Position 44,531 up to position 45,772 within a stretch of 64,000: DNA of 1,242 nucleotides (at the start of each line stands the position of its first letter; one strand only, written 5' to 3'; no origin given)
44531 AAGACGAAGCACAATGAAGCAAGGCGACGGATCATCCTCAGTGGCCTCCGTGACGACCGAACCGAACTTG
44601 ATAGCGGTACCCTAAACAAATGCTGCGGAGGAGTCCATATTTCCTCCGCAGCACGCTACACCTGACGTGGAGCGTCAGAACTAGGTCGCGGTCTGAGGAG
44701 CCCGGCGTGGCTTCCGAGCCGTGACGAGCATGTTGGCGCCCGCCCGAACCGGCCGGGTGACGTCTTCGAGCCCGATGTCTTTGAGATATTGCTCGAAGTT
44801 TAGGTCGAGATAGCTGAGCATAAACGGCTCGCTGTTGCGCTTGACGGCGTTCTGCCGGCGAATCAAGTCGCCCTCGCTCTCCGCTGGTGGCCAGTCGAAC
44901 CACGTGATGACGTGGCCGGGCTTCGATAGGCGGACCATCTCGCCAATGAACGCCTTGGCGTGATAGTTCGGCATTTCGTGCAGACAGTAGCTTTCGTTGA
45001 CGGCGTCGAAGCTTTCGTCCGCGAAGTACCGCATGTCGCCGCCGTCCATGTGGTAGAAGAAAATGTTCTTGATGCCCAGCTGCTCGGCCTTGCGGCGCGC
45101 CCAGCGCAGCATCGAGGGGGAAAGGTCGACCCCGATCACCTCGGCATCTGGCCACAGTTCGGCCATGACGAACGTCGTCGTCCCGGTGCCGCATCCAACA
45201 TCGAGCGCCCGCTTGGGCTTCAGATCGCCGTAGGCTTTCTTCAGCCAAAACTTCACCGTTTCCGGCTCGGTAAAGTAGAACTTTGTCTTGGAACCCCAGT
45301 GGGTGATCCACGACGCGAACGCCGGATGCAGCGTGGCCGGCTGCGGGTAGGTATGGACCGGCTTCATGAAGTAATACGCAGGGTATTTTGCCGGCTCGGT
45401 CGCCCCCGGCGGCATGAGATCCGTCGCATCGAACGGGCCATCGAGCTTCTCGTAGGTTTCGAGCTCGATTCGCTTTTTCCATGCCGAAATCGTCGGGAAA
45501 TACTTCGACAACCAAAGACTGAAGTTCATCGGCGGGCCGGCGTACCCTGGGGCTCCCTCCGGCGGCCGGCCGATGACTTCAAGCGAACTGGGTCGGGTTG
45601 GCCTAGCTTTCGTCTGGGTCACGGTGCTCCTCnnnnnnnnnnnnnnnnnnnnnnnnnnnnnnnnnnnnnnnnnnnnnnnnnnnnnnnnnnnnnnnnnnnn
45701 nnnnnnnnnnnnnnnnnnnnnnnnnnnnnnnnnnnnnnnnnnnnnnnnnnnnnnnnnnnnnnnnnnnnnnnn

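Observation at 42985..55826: Duplicated SBP5 + N-extended SAM-methyltransferase cassette flanking a third methyltransferase, a HemY/CgoX-like FAD oxidase, DppBC permeases and a Gfo/Idh/MocA oxidoreductase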

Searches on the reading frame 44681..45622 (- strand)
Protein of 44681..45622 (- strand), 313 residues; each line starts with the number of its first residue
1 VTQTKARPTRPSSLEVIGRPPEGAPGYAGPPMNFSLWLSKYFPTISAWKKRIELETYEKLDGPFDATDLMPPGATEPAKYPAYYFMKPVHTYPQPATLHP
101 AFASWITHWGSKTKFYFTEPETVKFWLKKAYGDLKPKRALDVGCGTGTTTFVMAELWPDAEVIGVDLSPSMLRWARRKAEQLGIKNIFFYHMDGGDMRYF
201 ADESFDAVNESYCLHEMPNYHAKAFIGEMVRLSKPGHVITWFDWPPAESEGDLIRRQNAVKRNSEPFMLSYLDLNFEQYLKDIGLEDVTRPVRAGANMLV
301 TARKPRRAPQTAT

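Call 6: search_protein_families(library=pfam, proteins=[window:44681-45622:-], max_evalue=0.01)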
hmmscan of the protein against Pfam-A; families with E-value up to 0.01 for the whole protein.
window:44681-45622:- (313 aa): 16 families
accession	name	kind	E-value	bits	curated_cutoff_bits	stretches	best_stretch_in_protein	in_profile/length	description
PF13649.12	Methyltransf_25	-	4.6e-22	79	27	1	140-236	2-96/97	Methyltransferase domain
PF13847.12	Methyltransf_31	-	2.2e-20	73.3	27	1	137-240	5-108/145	Methyltransferase domain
PF08241.18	Methyltransf_11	-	2.1e-17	63.9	21.2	1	140-236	1-90/95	Methyltransferase domain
PF01209.24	Ubie_methyltran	-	1.3e-14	54.6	20.1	1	127-239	39-149/233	ubiE/COQ5 methyltransferase family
PF08242.18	Methyltransf_12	-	1.4e-14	55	30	1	140-236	1-95/98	Methyltransferase domain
PF13489.12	Methyltransf_23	-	4.3e-09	36.7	27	1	133-286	20-160/164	Methyltransferase domain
PF01135.25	PCMT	-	5.9e-09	36.4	20.3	1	137-219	75-157/210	Protein-L-isoaspartate(D-aspartate) O-methyltransferase (PCMT)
PF02390.23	Methyltransf_4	-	5.6e-08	32.9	24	1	139-206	5-74/173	Putative methyltransferase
PF05175.20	MTS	-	4.4e-06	26.9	23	1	136-207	32-101/170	Methyltransferase small domain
PF01728.25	FtsJ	-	3.8e-05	24.1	24.1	1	128-201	13-79/181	FtsJ-like methyltransferase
PF02353.26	CMAS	-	6.7e-05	22.8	27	1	137-187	64-113/273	Mycolic acid cyclopropane synthetase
PF24675.1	NpmA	-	0.0003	20.6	60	1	139-190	27-82/214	16S rRNA (adenine(1408)-N(1))-methyltransferase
PF09243.16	Rsm22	-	0.00045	20.2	23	1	128-227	27-126/275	Mitochondrial small ribosomal subunit Rsm22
PF13679.12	Methyltransf_32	-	0.0038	17.7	27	1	127-193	17-88/143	Methyltransferase domain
PF01189.24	Methyltr_RsmB-F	-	0.0041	17.2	27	1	138-208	11-83/199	16S rRNA methyltransferase RsmB/F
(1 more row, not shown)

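Call 7: search_protein_families(library=ncbifam, proteins=[window:44681-45622:-], max_evalue=0.001)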
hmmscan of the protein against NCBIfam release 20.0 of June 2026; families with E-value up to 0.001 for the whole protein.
window:44681-45622:- (313 aa): 56 families (the best 25 are shown)
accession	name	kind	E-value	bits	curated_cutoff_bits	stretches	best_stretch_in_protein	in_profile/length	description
NF043040.1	corrin_prot_MT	hypoth_equivalog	3.2e-18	66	180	1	136-238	42-144/216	corrinoid protein-associated methyltransferase CpaM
TIGR01934.1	MenG_MenH_UbiE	subfamily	7.5e-16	58.1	158.35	1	132-243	36-143/223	ubiquinone/menaquinone biosynthesis methyltransferase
NF001243.0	PRK00216.1-4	equivalog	7.6e-15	54.9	235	1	135-239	47-149/237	demethylmenaquinone methyltransferase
TIGR02752.1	MenG_heptapren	equivalog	1.9e-14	53.8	419.85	1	136-240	46-148/231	demethylmenaquinone methyltransferase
NF001244.0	PRK00216.1-5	equivalog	3.2e-14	52.8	216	1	126-242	36-154/236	bifunctional demethylmenaquinone methyltransferase/2-methoxy-6-polyprenyl-1,4-benzoquinol methylase UbiE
NF041537.1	ArsM_AhpD_UU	exception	4e-13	48.9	510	1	137-237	78-176/345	arsenite methyltransferase/AhpD domain selenoprotein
NF041536.1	ArsM_DUF2284_UU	exception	8.4e-12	44.2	575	1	137-237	78-176/459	arsenite methyltransferase/DUF2284 domain selenoprotein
TIGR02072.1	BioC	equivalog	8.9e-12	45.3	184.95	1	127-236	27-127/244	malonyl-ACP O-methyltransferase BioC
NF052510.1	methyltran_MpqE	exception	1.1e-11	44.6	335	1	135-238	46-148/234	methyl-plastoquinone biosynthesis methyltransferase MpqE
NF047649.1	MTase_UXPK_star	exception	9.7e-11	41.2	460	1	131-236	72-176/283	methyltransferase/UXPK-star double selenoprotein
NF040539.1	AST_met_ArsM_2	exception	1.1e-09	38.5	240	1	136-244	57-166/262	putative arsinothricin biosynthesis methyltransferase ArsM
NF010703.0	PRK14103.1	equivalog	1.4e-09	37.8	320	1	131-179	25-73/256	trans-aconitate 2-methyltransferase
NF045825.1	FAmtase_mtf2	equivalog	1.6e-09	37.3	400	1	131-243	54-160/248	fatty-acid O-methyltransferase Mtf2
NF001241.0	PRK00216.1-2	equivalog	1.7e-09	37.7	327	1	136-239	52-145/231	demethylmenaquinone methyltransferase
TIGR03534.1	RF_mod_PrmC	equivalog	2e-09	37.3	199.1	1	129-207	82-159/253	peptide chain release factor N(5)-glutamine methyltransferase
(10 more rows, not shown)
